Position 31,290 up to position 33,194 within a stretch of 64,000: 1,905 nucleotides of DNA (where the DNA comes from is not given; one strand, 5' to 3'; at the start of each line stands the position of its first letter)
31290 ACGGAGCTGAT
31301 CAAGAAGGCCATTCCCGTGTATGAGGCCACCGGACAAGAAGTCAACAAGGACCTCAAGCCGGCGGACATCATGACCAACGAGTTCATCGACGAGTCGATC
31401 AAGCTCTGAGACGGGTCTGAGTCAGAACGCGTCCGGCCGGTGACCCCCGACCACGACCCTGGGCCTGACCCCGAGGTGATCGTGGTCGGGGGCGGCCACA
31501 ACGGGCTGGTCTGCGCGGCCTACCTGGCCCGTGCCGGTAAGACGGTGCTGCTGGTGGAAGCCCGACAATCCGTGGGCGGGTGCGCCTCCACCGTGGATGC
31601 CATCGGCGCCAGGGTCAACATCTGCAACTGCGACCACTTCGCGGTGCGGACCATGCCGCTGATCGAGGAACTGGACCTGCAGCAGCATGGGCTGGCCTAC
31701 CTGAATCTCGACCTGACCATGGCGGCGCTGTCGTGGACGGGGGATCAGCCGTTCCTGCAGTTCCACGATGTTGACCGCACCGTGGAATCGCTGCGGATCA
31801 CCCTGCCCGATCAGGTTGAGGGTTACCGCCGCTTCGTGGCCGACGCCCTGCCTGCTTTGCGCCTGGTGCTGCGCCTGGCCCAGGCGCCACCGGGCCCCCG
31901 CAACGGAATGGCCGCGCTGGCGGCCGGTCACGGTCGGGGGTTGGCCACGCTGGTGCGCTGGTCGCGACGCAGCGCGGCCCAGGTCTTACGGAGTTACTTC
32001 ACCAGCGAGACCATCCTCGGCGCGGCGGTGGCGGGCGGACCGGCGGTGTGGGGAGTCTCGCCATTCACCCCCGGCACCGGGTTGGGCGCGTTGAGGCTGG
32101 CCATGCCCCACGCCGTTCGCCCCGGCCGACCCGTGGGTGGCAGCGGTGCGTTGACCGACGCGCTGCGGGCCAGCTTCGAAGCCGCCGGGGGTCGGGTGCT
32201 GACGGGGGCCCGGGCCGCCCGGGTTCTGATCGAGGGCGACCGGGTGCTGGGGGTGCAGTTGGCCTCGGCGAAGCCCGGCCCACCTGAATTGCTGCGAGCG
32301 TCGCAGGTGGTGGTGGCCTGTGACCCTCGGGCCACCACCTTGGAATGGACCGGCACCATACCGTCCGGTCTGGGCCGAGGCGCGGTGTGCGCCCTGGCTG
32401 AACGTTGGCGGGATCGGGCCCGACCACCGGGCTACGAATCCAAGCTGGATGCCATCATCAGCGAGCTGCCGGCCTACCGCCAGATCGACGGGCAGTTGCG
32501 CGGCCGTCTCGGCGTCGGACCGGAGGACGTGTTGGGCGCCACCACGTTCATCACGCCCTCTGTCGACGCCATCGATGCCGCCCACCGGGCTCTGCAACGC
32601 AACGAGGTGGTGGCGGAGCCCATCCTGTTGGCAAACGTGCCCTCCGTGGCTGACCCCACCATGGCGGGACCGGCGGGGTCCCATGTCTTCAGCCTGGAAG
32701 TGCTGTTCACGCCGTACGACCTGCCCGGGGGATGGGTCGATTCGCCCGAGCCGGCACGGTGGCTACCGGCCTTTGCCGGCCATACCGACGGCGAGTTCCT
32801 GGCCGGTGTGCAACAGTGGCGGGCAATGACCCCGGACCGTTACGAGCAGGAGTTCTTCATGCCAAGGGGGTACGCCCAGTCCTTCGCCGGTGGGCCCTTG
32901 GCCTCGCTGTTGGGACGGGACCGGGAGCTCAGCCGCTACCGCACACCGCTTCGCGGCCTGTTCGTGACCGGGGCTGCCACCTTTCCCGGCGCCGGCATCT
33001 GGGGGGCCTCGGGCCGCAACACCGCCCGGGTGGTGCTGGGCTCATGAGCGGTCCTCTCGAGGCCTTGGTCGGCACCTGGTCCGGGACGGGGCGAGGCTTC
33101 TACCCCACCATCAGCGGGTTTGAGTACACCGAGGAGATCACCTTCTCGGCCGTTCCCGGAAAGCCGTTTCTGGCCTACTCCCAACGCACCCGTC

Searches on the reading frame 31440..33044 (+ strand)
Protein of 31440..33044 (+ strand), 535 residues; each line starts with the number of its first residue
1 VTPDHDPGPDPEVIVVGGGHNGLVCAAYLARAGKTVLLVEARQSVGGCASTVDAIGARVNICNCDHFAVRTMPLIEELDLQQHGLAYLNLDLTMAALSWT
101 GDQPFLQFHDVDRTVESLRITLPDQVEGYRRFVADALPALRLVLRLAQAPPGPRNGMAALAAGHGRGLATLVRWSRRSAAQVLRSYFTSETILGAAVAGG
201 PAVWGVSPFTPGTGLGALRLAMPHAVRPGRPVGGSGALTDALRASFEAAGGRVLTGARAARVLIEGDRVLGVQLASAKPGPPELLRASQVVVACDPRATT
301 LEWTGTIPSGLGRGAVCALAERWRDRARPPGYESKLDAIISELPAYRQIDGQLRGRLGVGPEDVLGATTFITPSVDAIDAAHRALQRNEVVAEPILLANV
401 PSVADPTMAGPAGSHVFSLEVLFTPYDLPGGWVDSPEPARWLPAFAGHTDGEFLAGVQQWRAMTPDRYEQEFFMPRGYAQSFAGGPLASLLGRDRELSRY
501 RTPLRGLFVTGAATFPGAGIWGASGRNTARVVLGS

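Call 28: search_protein_families(library=pfam, proteins=[window:31440-33044:+], max_evalue=0.001)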
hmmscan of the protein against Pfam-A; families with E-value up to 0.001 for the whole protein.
window:31440-33044:+ (535 aa): 12 families
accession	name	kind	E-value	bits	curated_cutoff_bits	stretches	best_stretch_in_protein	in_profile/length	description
PF13450.12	NAD_binding_8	-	8.6e-12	45.6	21.9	1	15-59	1-45/68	NAD(P)-binding Rossmann-like domain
PF01593.30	Amino_oxidase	-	5.1e-10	39.6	19.8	1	22-298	3-258/443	Flavin containing amine oxidoreductase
PF01266.30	DAO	-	2.2e-09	37.8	27.9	1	13-386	2-294/353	FAD dependent oxidoreductase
PF12831.13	FAD_oxidored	-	6.7e-09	36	27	1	12-50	1-39/416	FAD dependent oxidoreductase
PF00890.30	FAD_binding_2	-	1.9e-08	34.3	20.4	1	13-49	2-38/414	FAD binding domain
PF03486.20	HI0933_like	-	3.7e-05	23.7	50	1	12-63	2-51/244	HI0933-like protein Rossmann domain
PF07992.20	Pyr_redox_2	-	3.7e-05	23.7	26.1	1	12-46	144-178/291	Pyridine nucleotide-disulphide oxidoreductase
PF01134.28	GIDA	-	5.7e-05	22.8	22.1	1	12-50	1-30/391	Glucose inhibited division protein A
PF01946.23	Thi4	-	0.00014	21.6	26.2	1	12-49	19-57/235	Thi4 family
PF01494.25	FAD_binding_3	-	0.00015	21.6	22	1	12-43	3-34/349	FAD binding domain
PF00070.33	Pyr_redox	-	0.00038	21.4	22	0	13-45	2-34/82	Pyridine nucleotide-disulphide oxidoreductase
PF00732.25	GMC_oxred_N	-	0.00097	19.4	23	0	236-294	128-188/218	GMC oxidoreductase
